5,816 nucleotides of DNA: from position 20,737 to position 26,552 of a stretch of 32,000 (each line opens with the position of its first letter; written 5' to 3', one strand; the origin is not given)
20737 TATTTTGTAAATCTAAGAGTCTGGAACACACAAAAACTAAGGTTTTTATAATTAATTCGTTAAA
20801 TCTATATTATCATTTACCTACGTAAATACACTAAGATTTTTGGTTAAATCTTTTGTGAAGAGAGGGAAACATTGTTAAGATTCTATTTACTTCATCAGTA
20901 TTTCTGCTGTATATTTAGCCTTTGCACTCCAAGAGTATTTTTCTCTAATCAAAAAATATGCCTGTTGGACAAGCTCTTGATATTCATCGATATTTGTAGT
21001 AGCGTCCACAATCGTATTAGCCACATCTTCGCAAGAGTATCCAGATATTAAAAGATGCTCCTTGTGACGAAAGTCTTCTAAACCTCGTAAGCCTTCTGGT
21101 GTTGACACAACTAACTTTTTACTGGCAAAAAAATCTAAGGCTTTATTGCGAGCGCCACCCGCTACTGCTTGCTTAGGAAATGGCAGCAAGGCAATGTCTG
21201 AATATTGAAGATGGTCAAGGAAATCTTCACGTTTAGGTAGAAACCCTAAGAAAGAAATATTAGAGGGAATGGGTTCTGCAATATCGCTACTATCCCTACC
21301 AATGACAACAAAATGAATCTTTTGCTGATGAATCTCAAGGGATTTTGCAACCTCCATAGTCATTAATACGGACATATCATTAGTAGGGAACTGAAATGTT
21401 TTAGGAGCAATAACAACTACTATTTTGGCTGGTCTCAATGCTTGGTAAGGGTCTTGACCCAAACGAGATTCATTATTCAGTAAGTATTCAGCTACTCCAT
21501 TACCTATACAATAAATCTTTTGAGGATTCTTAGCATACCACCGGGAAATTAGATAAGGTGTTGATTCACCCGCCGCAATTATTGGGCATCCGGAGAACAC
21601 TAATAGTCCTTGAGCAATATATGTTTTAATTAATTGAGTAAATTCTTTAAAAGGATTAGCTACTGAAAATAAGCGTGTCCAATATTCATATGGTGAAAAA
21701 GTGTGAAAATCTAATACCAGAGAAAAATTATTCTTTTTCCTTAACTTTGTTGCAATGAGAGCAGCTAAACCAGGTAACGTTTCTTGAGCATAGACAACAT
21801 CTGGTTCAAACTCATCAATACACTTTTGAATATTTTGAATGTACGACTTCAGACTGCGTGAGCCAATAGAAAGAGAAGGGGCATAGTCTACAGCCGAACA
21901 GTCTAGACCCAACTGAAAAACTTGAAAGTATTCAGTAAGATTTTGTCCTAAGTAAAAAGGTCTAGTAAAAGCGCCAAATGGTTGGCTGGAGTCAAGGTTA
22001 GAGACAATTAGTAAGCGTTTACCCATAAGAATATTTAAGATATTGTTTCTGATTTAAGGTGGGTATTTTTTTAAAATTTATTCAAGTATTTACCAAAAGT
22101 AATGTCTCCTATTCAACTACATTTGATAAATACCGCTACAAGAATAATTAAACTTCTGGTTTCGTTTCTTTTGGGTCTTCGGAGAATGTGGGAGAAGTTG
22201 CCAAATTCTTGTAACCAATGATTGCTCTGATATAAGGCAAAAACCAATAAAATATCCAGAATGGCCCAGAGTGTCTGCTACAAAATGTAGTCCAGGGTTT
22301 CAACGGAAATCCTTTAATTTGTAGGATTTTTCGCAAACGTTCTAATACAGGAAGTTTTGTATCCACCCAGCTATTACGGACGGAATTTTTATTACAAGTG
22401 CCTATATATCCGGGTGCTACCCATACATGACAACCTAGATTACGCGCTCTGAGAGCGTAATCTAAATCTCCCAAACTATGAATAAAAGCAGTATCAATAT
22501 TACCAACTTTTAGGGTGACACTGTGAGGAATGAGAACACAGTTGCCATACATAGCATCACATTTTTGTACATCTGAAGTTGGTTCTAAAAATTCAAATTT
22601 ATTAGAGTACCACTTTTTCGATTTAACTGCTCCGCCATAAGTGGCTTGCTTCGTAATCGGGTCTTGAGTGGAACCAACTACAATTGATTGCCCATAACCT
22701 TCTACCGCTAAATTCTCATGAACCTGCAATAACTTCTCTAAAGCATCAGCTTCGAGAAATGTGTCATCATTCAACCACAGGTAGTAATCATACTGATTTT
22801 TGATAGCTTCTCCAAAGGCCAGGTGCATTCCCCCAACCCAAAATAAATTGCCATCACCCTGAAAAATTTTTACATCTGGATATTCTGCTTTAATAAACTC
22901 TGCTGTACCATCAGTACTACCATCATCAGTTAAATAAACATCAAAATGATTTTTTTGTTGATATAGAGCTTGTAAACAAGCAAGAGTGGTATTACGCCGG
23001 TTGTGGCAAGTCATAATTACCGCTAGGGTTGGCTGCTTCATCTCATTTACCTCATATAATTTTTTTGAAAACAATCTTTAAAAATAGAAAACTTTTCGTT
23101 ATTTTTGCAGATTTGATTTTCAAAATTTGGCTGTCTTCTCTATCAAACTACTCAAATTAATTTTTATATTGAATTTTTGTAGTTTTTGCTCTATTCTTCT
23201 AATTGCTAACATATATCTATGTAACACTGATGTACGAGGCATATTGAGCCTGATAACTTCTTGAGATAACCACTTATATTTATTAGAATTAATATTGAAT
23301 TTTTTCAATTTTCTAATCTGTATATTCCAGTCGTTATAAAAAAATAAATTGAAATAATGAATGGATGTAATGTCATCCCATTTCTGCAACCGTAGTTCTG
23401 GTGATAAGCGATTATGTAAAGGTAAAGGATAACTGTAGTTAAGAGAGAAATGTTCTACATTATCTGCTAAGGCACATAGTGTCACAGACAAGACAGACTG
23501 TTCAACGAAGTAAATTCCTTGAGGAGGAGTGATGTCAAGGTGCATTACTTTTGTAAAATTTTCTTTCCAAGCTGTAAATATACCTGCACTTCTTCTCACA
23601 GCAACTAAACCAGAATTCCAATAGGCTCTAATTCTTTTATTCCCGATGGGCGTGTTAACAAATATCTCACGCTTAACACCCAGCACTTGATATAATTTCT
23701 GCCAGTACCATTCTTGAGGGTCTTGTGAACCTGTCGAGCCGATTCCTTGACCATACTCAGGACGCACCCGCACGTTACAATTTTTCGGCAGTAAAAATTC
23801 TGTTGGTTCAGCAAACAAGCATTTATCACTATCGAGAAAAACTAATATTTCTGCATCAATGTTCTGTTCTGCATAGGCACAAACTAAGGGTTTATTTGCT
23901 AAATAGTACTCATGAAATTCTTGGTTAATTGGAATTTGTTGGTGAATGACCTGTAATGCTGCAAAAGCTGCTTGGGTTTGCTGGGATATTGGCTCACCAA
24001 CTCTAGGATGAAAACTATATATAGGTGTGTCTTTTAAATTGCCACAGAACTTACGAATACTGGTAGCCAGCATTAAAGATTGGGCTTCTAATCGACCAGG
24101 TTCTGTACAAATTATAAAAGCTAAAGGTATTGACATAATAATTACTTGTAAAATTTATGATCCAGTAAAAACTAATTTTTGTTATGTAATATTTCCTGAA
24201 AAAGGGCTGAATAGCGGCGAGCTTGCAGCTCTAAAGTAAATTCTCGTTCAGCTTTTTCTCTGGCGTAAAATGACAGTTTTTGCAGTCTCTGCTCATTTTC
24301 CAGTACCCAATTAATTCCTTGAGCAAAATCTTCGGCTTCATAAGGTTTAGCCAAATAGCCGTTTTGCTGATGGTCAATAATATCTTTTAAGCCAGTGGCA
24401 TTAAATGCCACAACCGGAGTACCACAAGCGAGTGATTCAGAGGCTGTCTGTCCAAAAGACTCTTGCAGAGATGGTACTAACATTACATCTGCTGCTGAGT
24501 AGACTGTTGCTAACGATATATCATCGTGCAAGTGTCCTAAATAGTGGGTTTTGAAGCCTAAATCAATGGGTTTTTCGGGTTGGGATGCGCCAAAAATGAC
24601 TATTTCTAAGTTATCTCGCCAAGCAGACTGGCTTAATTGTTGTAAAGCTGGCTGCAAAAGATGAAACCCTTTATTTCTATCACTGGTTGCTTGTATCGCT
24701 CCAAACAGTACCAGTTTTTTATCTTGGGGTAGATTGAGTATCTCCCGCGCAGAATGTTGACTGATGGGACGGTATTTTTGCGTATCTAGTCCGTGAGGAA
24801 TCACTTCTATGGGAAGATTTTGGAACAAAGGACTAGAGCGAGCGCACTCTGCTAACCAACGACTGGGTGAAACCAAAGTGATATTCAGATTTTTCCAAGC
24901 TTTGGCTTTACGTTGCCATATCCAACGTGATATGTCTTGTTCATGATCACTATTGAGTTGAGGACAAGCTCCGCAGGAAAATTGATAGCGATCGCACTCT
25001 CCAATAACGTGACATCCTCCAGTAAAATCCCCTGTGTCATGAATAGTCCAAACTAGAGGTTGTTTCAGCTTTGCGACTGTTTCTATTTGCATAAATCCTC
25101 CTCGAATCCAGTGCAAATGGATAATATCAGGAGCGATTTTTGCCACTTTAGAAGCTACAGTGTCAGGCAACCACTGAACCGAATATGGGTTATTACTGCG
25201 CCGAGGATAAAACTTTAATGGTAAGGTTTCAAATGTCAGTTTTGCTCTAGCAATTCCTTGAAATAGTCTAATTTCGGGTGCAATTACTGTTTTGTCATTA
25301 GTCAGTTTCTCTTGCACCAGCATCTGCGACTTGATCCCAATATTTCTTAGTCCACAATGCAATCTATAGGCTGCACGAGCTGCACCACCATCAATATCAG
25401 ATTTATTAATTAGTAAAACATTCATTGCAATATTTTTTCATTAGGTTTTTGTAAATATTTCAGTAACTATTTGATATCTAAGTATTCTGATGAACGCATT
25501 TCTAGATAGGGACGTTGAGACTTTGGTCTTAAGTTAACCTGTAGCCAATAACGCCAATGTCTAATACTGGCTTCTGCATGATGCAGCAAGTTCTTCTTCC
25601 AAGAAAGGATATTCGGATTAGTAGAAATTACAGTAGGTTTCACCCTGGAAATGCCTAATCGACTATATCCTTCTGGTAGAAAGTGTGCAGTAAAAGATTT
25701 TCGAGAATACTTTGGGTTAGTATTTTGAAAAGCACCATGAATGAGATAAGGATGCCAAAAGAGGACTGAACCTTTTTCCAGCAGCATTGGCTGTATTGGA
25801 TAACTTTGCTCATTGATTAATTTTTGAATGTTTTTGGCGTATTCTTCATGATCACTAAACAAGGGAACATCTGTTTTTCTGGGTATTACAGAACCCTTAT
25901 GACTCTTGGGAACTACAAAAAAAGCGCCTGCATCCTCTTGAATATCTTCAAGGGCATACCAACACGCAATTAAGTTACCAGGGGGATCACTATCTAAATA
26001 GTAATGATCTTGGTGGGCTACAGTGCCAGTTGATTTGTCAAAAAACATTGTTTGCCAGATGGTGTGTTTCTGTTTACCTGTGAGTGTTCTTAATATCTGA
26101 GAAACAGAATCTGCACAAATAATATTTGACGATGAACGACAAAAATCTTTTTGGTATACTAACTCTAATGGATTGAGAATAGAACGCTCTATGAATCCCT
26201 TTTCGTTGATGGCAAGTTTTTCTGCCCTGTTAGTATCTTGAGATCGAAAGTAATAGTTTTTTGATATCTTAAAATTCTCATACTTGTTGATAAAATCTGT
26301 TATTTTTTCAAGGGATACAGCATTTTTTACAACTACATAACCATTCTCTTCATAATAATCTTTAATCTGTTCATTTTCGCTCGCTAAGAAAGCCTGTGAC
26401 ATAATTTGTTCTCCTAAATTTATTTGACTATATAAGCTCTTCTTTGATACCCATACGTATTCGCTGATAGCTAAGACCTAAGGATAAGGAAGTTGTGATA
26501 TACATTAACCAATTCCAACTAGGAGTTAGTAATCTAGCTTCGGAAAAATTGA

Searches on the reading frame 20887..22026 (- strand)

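Call 71: search_protein_families(library=pfam, proteins=[window:20887-22026:-], max_evalue=0.00001)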
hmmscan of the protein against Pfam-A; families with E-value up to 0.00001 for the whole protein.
window:20887-22026:- (379 aa): 1 family
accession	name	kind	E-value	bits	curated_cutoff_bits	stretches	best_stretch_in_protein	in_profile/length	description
PF13692.12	Glyco_trans_1_4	-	2.9e-08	34.5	27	1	231-342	26-139/142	Glycosyl transferases group 1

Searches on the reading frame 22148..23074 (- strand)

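Call 71: search_protein_families(library=pfam, proteins=[window:22148-23074:-], max_evalue=0.00001)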
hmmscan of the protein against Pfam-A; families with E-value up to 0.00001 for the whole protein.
window:22148-23074:- (308 aa): 2 families
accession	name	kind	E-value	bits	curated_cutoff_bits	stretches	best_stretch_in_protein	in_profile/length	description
PF00535.33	Glycos_transf_2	-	1.4e-17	64.6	23.3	1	19-179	2-156/168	Glycosyl transferase family 2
PF13641.12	Glyco_tranf_2_3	-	5.6e-06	27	27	1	15-223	1-207/230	Glycosyltransferase like family 2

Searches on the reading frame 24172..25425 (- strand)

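Call 71: search_protein_families(library=pfam, proteins=[window:24172-25425:-], max_evalue=0.00001)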
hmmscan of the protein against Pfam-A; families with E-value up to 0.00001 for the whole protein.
window:24172-25425:- (417 aa): 5 families
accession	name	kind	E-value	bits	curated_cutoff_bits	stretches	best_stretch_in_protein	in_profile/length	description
PF00534.26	Glycos_transf_1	-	1.7e-27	96.5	26.4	1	226-390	5-171/172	Glycosyl transferases group 1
PF13692.12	Glyco_trans_1_4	-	5.1e-24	85.6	27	1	237-377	3-142/142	Glycosyl transferases group 1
PF13439.12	Glyco_transf_4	-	1.7e-10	41.6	28.5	1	13-216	2-169/170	Glycosyltransferase Family 4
PF20706.3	GT4-conflict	-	3.5e-10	39.9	26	1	233-357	195-327/385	Family 4 Glycosyltransferase in conflict systems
PF13524.12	Glyco_trans_1_2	-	1.7e-07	31.7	25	1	270-403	10-140/144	Glycosyl transferase-like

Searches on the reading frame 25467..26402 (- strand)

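Call 71: search_protein_families(library=pfam, proteins=[window:25467-26402:-], max_evalue=0.00001)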
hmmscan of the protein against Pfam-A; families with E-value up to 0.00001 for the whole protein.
window:25467-26402:- (311 aa): 1 family
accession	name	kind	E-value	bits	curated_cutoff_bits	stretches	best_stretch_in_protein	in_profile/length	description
PF05721.19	PhyH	-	3.4e-46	158.7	22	1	17-235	1-212/213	Phytanoyl-CoA dioxygenase (PhyH)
